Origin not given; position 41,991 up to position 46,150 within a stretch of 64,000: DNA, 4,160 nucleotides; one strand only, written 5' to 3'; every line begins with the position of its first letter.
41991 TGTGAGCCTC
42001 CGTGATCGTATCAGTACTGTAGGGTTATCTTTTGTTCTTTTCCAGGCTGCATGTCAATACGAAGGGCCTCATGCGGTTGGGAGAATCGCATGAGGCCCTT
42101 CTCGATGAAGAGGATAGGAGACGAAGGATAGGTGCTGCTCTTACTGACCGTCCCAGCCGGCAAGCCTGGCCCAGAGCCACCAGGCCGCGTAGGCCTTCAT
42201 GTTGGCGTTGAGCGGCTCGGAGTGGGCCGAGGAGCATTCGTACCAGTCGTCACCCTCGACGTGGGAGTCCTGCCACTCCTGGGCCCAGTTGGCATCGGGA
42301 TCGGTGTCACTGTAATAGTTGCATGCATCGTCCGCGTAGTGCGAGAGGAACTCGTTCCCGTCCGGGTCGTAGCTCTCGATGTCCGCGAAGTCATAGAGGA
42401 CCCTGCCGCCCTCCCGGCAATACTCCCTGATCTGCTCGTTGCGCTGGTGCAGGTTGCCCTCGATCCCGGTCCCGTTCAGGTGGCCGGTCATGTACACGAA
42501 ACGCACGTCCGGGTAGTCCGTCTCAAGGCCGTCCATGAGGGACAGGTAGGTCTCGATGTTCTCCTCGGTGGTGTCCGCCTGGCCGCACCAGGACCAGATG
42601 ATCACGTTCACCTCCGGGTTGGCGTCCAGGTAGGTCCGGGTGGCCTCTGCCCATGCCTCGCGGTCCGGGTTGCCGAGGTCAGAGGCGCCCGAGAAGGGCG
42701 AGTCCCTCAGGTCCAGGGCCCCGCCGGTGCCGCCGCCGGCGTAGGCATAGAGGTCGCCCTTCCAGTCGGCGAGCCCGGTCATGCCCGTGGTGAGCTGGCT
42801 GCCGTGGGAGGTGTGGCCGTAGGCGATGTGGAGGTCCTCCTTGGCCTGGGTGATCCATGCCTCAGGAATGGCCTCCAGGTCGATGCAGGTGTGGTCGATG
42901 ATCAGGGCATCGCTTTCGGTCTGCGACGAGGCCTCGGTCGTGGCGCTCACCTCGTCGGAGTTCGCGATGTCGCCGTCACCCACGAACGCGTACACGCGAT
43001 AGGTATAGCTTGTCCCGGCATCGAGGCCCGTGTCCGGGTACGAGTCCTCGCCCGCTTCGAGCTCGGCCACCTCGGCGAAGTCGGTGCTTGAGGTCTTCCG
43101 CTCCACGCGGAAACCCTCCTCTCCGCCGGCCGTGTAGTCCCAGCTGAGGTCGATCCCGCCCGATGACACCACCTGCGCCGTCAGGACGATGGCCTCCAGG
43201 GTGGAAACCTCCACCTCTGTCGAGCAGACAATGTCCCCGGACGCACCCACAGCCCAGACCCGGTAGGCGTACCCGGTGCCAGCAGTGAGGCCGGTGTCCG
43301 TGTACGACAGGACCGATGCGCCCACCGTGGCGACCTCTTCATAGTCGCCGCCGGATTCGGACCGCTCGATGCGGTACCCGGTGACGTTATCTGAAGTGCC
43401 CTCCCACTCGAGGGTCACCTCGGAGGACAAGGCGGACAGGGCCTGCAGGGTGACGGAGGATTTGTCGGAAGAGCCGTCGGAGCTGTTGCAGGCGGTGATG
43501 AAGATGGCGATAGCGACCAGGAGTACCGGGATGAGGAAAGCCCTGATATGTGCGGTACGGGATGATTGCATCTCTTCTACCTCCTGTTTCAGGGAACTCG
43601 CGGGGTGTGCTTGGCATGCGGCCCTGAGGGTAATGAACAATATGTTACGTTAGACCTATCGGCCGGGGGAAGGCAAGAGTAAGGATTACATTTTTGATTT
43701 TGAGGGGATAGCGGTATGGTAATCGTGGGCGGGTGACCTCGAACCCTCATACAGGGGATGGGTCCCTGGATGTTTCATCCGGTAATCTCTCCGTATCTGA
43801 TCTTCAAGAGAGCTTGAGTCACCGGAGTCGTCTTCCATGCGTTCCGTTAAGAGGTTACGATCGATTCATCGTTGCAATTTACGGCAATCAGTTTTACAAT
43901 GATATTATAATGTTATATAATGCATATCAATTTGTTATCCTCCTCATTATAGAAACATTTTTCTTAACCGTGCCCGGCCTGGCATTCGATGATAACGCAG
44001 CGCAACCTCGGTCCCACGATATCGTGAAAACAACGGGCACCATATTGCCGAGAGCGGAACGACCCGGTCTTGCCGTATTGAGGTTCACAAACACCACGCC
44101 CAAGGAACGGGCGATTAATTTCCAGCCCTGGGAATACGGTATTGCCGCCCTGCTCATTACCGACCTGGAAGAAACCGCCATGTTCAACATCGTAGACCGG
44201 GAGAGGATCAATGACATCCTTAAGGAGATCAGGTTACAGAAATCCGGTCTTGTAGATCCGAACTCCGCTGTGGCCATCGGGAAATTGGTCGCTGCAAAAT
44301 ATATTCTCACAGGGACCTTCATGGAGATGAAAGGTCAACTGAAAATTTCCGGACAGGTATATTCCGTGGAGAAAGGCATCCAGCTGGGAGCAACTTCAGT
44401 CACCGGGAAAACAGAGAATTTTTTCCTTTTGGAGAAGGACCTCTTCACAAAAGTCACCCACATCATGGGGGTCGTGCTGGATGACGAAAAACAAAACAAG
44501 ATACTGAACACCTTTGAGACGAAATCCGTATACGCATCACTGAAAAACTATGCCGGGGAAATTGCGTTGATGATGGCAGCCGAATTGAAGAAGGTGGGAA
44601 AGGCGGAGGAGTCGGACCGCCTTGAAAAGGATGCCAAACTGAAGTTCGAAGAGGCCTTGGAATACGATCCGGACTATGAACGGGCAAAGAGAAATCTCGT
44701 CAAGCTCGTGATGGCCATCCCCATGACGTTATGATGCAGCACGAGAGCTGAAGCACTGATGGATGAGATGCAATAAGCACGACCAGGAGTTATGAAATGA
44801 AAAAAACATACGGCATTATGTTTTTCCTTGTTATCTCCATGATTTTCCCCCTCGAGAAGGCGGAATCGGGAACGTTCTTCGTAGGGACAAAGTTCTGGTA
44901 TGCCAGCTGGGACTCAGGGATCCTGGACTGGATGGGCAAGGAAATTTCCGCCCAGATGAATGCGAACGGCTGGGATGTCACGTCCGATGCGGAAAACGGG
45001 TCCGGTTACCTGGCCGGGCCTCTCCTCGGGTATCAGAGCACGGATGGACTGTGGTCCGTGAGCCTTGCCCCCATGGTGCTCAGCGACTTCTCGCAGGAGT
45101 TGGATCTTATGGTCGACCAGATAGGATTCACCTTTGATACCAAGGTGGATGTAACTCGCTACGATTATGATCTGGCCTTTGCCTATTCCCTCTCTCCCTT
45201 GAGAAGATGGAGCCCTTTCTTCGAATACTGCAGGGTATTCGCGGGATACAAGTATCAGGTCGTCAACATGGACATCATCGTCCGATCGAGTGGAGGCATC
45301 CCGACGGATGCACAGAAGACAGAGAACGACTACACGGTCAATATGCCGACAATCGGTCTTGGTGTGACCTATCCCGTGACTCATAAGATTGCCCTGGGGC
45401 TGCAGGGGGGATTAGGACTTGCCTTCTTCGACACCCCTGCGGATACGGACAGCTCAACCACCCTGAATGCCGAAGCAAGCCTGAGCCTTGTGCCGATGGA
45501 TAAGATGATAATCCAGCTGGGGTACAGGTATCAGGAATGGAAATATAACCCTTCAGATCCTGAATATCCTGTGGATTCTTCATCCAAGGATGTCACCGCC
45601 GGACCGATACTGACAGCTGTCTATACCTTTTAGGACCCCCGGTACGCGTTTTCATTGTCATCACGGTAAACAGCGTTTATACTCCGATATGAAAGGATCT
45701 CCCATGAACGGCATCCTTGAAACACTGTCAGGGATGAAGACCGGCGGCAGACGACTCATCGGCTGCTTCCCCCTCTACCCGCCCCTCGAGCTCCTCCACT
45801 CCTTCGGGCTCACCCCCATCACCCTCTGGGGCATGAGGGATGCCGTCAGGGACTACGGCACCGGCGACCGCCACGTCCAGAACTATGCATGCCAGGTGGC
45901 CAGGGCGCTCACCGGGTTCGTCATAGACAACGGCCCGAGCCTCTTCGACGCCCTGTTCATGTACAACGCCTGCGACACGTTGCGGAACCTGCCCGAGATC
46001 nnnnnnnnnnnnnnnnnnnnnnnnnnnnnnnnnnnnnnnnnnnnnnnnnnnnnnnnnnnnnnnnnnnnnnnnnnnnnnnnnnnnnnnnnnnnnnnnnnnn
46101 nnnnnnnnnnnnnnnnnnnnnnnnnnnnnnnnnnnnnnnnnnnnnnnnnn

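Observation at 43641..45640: AT-richer islet encoding a CsgG-family periplasmic protein and an adjacent small outer-membrane beta-barrel: possible uncharacterised OM secretion/assembly pair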

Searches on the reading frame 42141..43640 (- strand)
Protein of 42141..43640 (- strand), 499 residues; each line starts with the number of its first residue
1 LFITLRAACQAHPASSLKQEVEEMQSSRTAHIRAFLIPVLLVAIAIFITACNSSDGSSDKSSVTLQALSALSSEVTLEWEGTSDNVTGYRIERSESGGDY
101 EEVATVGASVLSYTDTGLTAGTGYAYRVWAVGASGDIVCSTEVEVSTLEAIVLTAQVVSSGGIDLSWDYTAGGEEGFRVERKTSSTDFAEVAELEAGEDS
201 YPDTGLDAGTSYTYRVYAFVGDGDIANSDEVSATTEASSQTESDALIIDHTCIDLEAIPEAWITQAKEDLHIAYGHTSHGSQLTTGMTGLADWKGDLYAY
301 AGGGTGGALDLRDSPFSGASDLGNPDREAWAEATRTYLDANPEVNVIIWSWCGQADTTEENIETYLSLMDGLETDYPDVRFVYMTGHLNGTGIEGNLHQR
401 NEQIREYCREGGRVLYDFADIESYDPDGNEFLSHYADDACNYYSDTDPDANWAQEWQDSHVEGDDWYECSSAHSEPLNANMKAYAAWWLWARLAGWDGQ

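Call 4: search_protein_families(library=pfam, proteins=[window:42141-43640:-], max_evalue=1)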
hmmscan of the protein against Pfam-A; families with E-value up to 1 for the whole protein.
window:42141-43640:- (499 aa): 4 families
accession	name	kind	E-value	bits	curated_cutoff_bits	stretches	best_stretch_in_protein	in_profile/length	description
PF00041.27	fn3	-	9.7e-15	55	25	2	66-136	7-74/84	Fibronectin type III domain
PF16656.11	Pur_ac_phosph_N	-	0.00024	22.1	30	1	67-140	8-86/93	Purple acid Phosphatase, N-terminal domain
PF22633.2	F5_F8_type_C_2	-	0.025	15.6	27.8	1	73-111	33-72/91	NedA-like, galactose-binding domain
PF16525.10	MHB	-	0.025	15.2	27.4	1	331-367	16-53/77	Haemophore, haem-binding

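Call 5: search_protein_families(library=ncbifam, proteins=[window:42141-43640:-], max_evalue=1)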
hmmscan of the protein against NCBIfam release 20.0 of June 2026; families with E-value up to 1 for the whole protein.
window:42141-43640:- (499 aa): 0 families

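Call 69: find_homologous_proteins(query=window:42141-43640:-)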
Query window:42141-43640:- (499 aa): 7243 proteins with E <= 0.001 among 8000 candidates; the best 120 are listed.
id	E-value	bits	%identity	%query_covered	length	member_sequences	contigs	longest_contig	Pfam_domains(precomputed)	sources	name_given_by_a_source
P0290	0.0e+0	1076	100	95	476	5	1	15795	PF00041.28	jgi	-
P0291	3.3e-227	773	72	95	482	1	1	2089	PF00041.28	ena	-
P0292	4.7e-217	740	69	95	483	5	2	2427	PF25833.1,PF00041.28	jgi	-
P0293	6.2e-217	739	69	95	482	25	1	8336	PF00041.28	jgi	-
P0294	3.4e-213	727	69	95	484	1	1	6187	PF00041.28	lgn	-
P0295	1.2e-212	725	73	87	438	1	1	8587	PF00041.28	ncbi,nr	ncbi:MAG: fibronectin type III domain-containing protein, partial [Desulfobacterota bacterium]|nr:fi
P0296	5.0e-207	707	67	95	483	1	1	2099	PF25833.1,PF00041.28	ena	-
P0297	6.0e-194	663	66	92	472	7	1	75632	PF16525.11,PF25833.1,PF00041.28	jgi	jgi:fibronectin type 3 domain-containing protein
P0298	5.9e-190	650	76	70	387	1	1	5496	PF00041.28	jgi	jgi:hypothetical protein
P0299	3.8e-171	588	61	88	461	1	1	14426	PF00041.28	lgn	-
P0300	5.6e-160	551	49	88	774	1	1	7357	PF16655.13,PF01108.24,PF25059.2,PF25788.3,PF24489.2,PF25833.1,PF00041.28,PF16656.12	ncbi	-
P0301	1.5e-158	547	63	70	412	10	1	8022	PF00041.28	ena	-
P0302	7.0e-152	525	66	75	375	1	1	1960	PF00041.28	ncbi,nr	ncbi:MAG TPA: fibronectin type III domain-containing protein, partial [Deltaproteobacteria bacterium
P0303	1.5e-148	514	63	70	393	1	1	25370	PF00041.28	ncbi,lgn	-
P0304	5.5e-147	509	59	70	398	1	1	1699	PF00041.28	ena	-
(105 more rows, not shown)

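Call 70: find_encoding_contigs(protein=P0297, flank=7000, max_places=1)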
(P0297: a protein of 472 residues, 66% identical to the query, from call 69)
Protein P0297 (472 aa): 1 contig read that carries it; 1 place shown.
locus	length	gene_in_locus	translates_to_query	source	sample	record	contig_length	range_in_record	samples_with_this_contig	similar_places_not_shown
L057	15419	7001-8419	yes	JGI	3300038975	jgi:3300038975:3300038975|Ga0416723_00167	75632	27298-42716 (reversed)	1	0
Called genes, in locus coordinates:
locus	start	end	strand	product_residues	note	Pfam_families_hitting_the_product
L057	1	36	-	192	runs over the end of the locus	PF06050:HGD-D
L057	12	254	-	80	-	-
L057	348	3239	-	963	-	PF01590:GAF, PF13185:GAF_2, PF13492:GAF_3, PF00989:PAS, PF13426:PAS_9, PF00512:HisKA, PF02518:HATPase_c, PF00072:Response_reg, +2 more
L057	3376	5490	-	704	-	-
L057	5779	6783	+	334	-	PF00389:2-Hacid_dh, PF02826:2-Hacid_dh_C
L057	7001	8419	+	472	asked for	PF00041:fn3 (weak), PF25833:Fn3_SaeA_3rd (faint), PF00041:fn3 (weak), PF16525:MHB (faint)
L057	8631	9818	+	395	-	PF00266:Aminotran_5, PF01041:DegT_DnrJ_EryC1 (weak), PF01212:Beta_elim_lyase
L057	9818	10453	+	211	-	PF01592:NifU_N, PF04324:Fer2_BFD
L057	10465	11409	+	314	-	PF00132:Hexapep (weak)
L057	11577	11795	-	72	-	-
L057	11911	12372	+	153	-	-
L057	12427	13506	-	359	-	PF01594:AI-2E_transport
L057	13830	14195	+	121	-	PF00076:RRM_1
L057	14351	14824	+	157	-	-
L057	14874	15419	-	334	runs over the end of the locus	PF01636:APH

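Call 71: find_encoding_contigs(protein=P0293, flank=7000, max_places=1)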
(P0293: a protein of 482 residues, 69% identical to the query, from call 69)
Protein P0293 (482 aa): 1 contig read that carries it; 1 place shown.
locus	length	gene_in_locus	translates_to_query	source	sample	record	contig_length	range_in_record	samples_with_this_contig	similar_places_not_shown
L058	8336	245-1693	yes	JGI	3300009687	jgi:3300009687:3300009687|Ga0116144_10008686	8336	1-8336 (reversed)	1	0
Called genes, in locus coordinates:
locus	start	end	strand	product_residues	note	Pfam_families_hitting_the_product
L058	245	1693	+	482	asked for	PF00041:fn3 (weak)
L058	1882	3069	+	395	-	PF00266:Aminotran_5, PF01041:DegT_DnrJ_EryC1, PF01212:Beta_elim_lyase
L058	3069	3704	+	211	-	PF01592:NifU_N, PF04324:Fer2_BFD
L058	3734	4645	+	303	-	PF00291:PALP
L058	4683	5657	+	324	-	PF00132:Hexapep (weak)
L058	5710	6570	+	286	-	PF01963:TraB_PrgY_gumN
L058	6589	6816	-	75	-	-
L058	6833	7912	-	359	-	PF01594:AI-2E_transport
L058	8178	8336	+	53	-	?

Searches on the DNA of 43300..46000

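Call 40: search_rna_families(source=window, start=43300, end=46000, threshold=evalue, max_evalue=1)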
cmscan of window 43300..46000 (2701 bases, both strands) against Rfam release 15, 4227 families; matches with E-value up to 1: 0.
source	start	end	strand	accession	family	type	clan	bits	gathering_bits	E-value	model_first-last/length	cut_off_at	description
